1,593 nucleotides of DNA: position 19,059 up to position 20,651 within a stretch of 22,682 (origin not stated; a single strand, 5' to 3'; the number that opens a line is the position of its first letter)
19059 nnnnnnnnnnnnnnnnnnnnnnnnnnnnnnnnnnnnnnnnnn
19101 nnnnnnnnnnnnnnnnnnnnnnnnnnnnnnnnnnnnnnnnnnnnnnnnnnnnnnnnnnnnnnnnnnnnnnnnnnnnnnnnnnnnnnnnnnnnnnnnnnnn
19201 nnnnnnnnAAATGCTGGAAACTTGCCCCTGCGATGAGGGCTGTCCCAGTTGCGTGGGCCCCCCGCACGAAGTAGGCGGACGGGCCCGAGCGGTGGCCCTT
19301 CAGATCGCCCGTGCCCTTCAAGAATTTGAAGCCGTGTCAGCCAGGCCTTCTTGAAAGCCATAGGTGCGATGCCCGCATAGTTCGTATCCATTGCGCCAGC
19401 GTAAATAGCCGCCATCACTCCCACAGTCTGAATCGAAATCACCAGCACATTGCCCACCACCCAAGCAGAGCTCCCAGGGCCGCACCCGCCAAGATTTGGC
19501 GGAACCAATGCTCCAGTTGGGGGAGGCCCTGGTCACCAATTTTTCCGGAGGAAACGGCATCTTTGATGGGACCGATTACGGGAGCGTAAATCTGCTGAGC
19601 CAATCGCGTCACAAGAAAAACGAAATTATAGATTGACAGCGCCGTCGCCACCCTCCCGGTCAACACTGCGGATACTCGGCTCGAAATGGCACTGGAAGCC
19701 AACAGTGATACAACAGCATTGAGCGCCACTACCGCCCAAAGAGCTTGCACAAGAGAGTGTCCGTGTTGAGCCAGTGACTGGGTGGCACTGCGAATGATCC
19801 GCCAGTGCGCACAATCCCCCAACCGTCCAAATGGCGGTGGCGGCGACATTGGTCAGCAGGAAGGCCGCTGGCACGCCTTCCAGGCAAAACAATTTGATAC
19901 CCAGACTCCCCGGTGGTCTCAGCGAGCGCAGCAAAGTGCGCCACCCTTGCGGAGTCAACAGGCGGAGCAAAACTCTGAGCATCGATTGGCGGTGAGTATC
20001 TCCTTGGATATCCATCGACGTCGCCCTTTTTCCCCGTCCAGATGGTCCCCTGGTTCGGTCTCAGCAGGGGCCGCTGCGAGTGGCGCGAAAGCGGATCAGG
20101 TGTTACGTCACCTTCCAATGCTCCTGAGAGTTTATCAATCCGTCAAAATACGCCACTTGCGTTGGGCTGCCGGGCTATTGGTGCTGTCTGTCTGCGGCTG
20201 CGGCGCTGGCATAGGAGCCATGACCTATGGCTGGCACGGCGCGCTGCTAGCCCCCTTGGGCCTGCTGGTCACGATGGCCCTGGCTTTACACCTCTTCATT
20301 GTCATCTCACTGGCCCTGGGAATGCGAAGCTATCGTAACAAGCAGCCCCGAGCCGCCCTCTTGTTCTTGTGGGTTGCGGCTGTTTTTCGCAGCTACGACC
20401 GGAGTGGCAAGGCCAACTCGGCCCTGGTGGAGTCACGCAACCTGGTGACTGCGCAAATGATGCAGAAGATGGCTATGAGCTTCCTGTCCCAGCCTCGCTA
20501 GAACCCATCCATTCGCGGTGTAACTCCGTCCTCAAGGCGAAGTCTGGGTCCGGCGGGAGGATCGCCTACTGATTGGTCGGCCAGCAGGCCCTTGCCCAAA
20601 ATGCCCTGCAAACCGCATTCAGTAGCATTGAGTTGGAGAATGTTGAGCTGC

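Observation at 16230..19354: MrfA/YprA-like DExH helicase with DUF1998 diverging from a Uma2 PD-(D/E)xK nuclease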

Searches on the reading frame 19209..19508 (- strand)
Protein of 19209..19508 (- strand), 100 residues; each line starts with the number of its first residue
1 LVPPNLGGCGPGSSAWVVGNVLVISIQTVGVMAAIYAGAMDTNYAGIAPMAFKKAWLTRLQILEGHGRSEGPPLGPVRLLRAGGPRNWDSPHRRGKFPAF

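Call 62: search_protein_families(library=pfam, proteins=[window:19209-19508:-], max_evalue=0.1)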
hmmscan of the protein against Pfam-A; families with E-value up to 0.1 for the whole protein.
window:19209-19508:- (100 aa): 1 family
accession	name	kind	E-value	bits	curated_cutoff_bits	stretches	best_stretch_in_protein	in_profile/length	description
PF10997.13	Amj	-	7.7e-05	22.6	27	1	17-48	149-180/253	Alternate to MurJ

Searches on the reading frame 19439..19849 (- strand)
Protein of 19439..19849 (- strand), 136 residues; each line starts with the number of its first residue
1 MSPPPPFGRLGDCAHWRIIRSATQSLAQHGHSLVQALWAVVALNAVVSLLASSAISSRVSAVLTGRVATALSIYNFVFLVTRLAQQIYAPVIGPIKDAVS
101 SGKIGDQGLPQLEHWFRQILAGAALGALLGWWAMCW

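Call 7: search_protein_families(library=pfam, proteins=[window:19439-19849:-], max_evalue=0.01)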
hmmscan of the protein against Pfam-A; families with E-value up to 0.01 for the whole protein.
window:19439-19849:- (136 aa): 1 family
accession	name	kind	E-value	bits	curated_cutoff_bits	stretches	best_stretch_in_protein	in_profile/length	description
PF10997.13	Amj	-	4.6e-14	52.8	27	1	43-131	1-85/253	Alternate to MurJ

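Call 8: search_protein_families(library=ncbifam, proteins=[window:19439-19849:-], max_evalue=0.001)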
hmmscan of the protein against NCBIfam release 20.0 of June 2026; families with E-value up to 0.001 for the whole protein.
window:19439-19849:- (136 aa): 0 families

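Call 9: search_protein_families(library=padloc, proteins=[window:19439-19849:-], max_evalue=0.001)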
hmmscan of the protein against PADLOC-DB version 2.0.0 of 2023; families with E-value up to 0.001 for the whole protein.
window:19439-19849:- (136 aa): 0 families

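Call 62: search_protein_families(library=pfam, proteins=[window:19439-19849:-], max_evalue=0.1)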
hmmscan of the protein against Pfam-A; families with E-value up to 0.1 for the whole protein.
window:19439-19849:- (136 aa): 4 families
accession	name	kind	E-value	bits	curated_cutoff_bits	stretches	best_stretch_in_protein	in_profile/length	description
PF10997.13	Amj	-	4.6e-14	52.8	27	1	43-131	1-85/253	Alternate to MurJ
PF01569.27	PAP2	-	0.015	15.5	27.2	1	114-136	102-124/130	PAP2 superfamily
PF03741.22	TerC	-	0.024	14.8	27.8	1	18-87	84-156/178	Integral membrane protein TerC family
PF04160.17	Borrelia_orfX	-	0.048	14.1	25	1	26-82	56-112/154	Orf-X protein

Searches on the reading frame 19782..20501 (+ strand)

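Call 7: search_protein_families(library=pfam, proteins=[window:19782-20501:+], max_evalue=0.01)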
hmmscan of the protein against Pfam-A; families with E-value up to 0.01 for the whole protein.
window:19782-20501:+ (239 aa): 0 families

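Call 8: search_protein_families(library=ncbifam, proteins=[window:19782-20501:+], max_evalue=0.001)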
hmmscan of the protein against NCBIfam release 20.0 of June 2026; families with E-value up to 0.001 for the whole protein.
window:19782-20501:+ (239 aa): 0 families

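Call 9: search_protein_families(library=padloc, proteins=[window:19782-20501:+], max_evalue=0.001)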
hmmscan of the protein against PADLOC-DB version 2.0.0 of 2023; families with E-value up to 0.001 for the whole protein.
window:19782-20501:+ (239 aa): 0 families

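Call 51: search_protein_families(library=pfam, proteins=[window:19782-20501:+], max_evalue=1)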
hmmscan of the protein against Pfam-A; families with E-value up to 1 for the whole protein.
window:19782-20501:+ (239 aa): 1 family
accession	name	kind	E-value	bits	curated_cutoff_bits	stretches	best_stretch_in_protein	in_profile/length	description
PF14342.11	DUF4396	-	0.14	12.9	27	1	128-187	2-64/141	Domain of unknown function (DUF4396)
